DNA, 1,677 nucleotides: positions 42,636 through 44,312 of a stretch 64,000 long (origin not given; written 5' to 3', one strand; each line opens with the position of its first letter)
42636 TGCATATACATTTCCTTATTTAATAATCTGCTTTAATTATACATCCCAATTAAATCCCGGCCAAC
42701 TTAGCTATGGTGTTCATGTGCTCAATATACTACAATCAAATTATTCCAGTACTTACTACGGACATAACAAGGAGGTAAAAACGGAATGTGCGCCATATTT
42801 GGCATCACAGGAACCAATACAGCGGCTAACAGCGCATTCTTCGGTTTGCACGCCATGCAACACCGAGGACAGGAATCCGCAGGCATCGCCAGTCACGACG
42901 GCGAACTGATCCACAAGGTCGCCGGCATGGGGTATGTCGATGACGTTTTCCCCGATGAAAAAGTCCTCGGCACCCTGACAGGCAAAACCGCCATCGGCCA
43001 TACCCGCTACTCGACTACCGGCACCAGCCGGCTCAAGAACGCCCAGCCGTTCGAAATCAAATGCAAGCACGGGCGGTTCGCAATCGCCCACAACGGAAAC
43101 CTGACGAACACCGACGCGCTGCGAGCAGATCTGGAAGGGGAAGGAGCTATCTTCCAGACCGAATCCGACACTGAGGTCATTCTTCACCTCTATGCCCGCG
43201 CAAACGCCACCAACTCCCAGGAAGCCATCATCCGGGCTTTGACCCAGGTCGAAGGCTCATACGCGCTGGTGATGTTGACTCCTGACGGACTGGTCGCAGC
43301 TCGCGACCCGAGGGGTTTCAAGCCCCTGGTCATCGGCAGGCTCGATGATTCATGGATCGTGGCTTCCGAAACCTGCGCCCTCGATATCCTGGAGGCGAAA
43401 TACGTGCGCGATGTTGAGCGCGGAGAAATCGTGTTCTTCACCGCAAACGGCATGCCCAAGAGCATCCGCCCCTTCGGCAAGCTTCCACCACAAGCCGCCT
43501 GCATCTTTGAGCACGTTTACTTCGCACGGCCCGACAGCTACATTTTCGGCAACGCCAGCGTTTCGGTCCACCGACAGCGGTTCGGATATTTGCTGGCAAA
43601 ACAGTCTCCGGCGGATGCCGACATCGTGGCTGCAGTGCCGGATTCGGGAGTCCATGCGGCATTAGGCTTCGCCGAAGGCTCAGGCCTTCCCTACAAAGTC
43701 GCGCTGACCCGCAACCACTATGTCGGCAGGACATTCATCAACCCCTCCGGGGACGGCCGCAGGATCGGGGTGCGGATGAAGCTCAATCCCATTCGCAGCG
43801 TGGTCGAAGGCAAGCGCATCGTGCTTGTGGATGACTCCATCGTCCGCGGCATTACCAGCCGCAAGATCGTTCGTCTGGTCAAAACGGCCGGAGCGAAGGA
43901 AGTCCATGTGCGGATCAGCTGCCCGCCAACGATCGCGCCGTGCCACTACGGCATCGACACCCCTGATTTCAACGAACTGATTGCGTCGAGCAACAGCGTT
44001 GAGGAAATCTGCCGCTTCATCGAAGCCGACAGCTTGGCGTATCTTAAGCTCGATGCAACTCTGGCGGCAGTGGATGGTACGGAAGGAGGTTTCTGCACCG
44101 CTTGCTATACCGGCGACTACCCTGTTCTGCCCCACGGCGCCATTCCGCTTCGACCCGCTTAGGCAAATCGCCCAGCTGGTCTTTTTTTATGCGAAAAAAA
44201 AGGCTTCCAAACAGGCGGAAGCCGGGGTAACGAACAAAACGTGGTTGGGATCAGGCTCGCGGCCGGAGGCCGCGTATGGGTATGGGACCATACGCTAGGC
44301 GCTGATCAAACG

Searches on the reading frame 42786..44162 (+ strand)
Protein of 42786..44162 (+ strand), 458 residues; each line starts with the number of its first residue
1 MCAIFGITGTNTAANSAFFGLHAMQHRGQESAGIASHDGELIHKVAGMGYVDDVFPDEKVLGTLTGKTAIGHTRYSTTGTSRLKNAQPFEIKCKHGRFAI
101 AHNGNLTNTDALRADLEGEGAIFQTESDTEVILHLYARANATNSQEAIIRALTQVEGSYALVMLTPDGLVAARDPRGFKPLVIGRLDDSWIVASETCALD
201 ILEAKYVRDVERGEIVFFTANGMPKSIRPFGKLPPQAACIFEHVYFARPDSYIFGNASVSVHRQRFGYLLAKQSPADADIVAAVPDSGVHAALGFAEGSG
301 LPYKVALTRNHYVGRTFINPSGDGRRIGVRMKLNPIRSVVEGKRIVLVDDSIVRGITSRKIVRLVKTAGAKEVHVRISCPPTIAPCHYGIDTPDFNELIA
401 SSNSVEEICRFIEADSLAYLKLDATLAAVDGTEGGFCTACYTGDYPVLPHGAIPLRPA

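Call 88: search_protein_families(library=pfam, proteins=[window:42786-44162:+], max_evalue=0.0001)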
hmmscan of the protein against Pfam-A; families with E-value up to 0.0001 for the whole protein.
window:42786-44162:+ (458 aa): 4 families
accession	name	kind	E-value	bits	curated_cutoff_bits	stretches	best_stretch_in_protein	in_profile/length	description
PF13537.11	GATase_7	-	3.7e-23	82.3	25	1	81-199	8-121/123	Glutamine amidotransferase domain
PF13522.11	GATase_6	-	1.2e-21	77.6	27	1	64-195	8-130/130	Glutamine amidotransferase domain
PF00156.33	Pribosyltran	-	7.6e-06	25.8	26.3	1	336-375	81-120/158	Phosphoribosyl transferase domain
PF13230.11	GATase_4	-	1e-05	25.1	23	1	65-128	70-131/272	Glutamine amidotransferases class-II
